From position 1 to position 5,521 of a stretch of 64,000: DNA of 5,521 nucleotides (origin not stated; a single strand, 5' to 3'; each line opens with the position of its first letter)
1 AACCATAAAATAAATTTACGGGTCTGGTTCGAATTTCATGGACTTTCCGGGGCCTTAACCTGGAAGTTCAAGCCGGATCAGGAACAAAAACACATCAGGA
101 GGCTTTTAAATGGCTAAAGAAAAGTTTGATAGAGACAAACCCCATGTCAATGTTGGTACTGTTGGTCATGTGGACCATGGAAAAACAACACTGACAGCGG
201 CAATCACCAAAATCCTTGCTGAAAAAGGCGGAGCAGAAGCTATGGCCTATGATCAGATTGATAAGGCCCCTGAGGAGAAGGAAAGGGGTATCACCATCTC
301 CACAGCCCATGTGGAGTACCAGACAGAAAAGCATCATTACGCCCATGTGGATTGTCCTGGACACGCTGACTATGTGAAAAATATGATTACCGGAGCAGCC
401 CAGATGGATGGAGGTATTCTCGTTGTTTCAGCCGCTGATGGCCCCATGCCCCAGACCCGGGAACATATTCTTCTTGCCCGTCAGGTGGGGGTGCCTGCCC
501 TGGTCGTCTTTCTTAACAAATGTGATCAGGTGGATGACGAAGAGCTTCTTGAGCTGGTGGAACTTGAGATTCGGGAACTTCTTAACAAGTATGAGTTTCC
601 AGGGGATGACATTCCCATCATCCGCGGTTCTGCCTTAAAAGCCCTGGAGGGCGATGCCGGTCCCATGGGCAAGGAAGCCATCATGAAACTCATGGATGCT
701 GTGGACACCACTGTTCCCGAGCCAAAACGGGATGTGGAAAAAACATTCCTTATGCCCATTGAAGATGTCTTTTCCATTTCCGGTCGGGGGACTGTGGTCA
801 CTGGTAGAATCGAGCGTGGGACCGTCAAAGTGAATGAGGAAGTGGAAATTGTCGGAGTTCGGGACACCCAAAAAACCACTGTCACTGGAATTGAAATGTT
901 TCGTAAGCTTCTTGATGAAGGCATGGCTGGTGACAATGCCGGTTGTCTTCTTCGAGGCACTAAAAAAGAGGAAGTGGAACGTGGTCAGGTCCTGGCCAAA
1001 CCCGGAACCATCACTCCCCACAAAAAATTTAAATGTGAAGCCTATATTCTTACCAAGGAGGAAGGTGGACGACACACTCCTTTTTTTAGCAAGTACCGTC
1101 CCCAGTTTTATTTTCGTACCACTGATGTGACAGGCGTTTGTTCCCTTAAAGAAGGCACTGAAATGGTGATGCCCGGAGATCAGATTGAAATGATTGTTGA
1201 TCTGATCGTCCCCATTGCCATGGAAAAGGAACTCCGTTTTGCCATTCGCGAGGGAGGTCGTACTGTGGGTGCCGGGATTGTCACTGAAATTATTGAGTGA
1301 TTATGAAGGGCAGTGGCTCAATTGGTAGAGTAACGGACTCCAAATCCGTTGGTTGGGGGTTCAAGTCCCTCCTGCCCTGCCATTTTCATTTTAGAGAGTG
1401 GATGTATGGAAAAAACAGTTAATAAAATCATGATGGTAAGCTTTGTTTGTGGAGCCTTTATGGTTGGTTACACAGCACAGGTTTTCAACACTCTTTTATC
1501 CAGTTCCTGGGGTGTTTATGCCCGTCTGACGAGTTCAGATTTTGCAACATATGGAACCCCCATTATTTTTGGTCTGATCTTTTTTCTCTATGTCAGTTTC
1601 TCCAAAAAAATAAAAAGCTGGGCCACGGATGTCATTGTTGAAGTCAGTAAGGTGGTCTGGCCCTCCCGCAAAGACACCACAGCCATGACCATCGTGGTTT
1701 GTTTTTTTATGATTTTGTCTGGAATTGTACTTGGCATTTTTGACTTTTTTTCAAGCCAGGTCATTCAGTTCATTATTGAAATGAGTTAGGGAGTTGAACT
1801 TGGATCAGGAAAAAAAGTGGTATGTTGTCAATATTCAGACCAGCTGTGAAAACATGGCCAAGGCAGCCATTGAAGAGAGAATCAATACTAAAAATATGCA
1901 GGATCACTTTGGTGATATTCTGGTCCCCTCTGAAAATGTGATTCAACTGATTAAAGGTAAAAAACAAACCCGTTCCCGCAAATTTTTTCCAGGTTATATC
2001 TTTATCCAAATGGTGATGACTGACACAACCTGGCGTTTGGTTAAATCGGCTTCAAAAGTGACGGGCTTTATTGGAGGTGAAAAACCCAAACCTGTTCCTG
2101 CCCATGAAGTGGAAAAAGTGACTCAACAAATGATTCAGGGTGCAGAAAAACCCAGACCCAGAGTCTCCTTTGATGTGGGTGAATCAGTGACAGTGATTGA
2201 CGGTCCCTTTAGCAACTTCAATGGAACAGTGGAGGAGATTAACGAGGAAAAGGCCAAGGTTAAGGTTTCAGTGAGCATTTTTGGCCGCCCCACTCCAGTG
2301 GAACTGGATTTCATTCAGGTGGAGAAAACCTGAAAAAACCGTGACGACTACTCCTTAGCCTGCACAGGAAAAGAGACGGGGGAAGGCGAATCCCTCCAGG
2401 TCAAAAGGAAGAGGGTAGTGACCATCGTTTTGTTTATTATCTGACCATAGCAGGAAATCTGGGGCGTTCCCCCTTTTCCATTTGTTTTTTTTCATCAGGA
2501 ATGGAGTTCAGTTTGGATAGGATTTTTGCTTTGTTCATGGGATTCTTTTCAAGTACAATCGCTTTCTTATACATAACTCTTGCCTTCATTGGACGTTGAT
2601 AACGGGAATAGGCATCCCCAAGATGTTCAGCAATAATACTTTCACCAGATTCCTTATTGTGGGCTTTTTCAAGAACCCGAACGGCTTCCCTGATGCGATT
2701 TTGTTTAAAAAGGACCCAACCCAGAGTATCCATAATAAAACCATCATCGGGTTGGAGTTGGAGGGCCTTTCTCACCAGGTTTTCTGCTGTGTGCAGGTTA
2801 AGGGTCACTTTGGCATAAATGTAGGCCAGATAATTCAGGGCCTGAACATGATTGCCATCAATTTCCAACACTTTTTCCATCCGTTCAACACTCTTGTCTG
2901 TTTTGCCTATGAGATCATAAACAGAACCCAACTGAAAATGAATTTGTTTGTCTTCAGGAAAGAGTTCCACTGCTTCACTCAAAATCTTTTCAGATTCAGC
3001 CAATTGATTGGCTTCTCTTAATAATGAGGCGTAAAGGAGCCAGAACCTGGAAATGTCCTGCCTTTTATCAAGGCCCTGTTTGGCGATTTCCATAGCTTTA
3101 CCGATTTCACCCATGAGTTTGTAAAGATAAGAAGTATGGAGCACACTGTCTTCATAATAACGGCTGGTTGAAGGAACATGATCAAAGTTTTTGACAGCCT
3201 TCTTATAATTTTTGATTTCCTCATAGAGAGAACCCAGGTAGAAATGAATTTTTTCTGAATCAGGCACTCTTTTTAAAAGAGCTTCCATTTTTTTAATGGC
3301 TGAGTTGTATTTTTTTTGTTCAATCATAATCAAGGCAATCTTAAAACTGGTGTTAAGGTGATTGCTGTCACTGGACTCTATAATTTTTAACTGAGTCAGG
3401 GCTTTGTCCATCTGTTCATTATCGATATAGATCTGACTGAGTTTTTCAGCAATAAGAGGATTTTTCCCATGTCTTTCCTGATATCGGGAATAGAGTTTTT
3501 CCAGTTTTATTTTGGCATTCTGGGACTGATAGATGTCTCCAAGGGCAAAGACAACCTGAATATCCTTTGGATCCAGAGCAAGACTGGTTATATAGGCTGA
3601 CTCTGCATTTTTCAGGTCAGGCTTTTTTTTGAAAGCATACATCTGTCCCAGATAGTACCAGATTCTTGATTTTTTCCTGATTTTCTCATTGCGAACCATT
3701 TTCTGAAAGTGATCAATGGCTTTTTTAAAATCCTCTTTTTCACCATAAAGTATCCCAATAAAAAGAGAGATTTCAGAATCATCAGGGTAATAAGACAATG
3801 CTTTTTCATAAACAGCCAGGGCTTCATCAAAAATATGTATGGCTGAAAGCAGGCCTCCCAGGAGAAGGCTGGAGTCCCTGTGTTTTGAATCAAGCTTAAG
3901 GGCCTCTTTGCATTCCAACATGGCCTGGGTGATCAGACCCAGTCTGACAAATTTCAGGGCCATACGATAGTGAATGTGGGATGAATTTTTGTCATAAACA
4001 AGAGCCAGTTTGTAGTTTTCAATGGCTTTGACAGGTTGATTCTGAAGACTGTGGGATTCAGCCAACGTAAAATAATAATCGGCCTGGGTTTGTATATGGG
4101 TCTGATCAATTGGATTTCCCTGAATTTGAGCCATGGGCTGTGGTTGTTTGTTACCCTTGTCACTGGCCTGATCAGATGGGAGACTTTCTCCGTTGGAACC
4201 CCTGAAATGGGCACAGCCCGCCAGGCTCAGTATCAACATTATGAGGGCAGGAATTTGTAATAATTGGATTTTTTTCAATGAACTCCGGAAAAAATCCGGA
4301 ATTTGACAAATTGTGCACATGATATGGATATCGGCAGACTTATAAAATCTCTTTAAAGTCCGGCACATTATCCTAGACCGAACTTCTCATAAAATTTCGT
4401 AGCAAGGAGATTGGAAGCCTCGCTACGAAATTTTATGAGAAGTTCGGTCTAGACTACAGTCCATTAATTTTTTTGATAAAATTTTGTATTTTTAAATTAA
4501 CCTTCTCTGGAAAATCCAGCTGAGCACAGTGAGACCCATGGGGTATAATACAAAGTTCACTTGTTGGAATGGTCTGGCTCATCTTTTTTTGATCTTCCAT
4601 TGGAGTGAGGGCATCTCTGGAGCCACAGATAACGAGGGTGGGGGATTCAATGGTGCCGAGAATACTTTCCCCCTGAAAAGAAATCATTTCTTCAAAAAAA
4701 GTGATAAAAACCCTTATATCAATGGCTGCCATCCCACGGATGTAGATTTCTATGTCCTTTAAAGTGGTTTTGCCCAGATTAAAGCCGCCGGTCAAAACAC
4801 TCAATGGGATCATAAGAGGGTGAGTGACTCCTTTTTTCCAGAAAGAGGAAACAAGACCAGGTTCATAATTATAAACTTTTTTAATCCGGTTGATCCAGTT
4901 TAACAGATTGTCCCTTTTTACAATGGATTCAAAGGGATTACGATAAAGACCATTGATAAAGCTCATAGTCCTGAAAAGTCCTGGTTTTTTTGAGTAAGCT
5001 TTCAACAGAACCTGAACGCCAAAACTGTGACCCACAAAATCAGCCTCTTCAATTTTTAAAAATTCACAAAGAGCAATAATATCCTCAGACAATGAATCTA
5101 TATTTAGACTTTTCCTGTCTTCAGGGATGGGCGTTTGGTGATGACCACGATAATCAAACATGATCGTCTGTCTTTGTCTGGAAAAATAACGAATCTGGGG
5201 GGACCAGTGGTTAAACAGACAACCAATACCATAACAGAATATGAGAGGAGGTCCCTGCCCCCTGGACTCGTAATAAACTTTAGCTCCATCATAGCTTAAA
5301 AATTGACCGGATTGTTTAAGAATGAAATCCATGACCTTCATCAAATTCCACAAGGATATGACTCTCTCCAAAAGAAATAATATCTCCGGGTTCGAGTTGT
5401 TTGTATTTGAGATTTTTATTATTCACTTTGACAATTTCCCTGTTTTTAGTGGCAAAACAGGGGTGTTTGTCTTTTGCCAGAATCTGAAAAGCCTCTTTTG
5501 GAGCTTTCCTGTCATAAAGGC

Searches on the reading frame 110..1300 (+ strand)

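Call 62: search_protein_families(library=pfam, proteins=[window:110-1300:+], max_evalue=0.001)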
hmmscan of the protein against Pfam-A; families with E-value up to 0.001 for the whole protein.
window:110-1300:+ (396 aa): 4 families
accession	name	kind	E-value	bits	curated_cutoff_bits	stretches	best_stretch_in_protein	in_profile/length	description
PF00009.33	GTP_EFTU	-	2e-64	217.1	26.5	1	10-203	1-187/188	Elongation factor Tu GTP binding domain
PF03143.23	GTP_EFTU_D3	-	5.6e-38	129.9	27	1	300-394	1-105/106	Elongation factor Tu C-terminal domain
PF03144.31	GTP_EFTU_D2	-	2.5e-21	76.3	30.3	1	227-296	1-73/73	Elongation factor Tu domain 2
PF01926.29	MMR_HSR1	-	0.00044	20.8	21.9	0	15-133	2-110/113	50S ribosome-binding GTPase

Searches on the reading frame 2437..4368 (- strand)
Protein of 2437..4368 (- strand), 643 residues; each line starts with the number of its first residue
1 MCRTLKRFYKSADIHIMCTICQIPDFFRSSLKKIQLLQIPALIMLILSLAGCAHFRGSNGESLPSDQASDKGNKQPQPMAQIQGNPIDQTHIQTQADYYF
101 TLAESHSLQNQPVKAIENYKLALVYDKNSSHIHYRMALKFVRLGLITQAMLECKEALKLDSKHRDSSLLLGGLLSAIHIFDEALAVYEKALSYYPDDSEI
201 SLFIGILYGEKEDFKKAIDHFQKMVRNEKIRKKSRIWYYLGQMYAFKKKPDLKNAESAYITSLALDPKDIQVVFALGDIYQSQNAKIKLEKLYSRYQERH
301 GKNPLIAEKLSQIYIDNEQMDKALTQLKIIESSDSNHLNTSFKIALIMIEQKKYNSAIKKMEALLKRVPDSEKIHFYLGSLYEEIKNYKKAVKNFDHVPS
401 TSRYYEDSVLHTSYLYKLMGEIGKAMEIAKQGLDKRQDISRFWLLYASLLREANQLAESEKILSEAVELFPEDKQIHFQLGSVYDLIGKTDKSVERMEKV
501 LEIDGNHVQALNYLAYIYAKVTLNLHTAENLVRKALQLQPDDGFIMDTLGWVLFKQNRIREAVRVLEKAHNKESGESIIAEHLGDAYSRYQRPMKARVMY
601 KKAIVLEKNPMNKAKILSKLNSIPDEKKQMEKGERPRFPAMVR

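Call 62: search_protein_families(library=pfam, proteins=[window:2437-4368:-], max_evalue=0.001)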
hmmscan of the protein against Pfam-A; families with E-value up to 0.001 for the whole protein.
window:2437-4368:- (643 aa): 26 families (the best 25 are shown)
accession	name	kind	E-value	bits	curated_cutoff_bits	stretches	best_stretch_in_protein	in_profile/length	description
PF07719.23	TPR_2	-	1.2e-34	116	27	0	96-128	1-33/34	Tetratricopeptide repeat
PF14559.12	TPR_19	-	5.3e-32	110.4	25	2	349-399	2-52/68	Tetratricopeptide repeat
PF13431.12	TPR_17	-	2.7e-28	96.3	24.4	0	498-520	3-25/34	Tetratricopeptide repeat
PF13424.12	TPR_12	-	1.9e-26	92.5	30.1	2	170-223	16-70/77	Tetratricopeptide repeat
PF13428.12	TPR_14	-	3.8e-26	89.3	23.5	1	441-481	2-42/44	Tetratricopeptide repeat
PF13181.12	TPR_8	-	8.5e-24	82.1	25.7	0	476-507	3-34/34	Tetratricopeptide repeat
PF00515.34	TPR_1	-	7.1e-22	76.7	27.8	0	96-128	1-33/34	Tetratricopeptide repeat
PF13432.12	TPR_16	-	9.1e-22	77.6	32.7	1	180-226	13-59/65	Tetratricopeptide repeat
PF13174.12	TPR_6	-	6e-18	64.6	26.3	0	342-371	4-33/33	Tetratricopeptide repeat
PF13414.12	TPR_11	-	1.1e-17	63.9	26.8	0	180-210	10-40/42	TPR repeat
PF23914.1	TPR_CcmH_CycH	-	1e-14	55.1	42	0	480-569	56-147/158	Cytochrome c-type biogenesis protein H TPR domain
PF12895.13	ANAPC3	-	1.4e-13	51.3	27.2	1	320-396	5-80/82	Anaphase-promoting complex, cyclosome, subunit 3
PF13429.12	TPR_15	-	7.6e-13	49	26.2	0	526-602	163-239/280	Tetratricopeptide repeat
PF13176.12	TPR_7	-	1.1e-09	38.1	27.9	0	478-504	3-29/36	Tetratricopeptide repeat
PF13374.12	TPR_10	-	2.9e-08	33.9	27.5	0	546-569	5-28/42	Tetratricopeptide repeat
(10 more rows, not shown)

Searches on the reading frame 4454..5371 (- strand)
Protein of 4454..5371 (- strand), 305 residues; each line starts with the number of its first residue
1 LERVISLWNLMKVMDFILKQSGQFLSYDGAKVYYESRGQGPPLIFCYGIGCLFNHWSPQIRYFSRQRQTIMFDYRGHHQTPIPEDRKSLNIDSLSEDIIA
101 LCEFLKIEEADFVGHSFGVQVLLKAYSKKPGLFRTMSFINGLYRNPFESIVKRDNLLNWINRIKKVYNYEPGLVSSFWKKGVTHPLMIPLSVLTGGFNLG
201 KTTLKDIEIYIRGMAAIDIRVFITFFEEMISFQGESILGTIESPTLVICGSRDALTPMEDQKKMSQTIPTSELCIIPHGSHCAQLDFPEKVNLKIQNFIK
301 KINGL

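Call 62: search_protein_families(library=pfam, proteins=[window:4454-5371:-], max_evalue=0.001)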
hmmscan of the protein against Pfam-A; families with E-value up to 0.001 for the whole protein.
window:4454-5371:- (305 aa): 3 families
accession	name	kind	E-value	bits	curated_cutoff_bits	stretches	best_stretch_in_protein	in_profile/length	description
PF00561.26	Abhydrolase_1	-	7.8e-21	75.3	25.8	2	41-151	1-111/245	alpha/beta hydrolase fold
PF12697.13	Abhydrolase_6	-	2.4e-07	32.1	26.3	1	56-291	14-214/217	Alpha/beta hydrolase family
PF12146.15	Hydrolase_4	-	7.5e-07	29.1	27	0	239-282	188-233/239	Serine aminopeptidase, S33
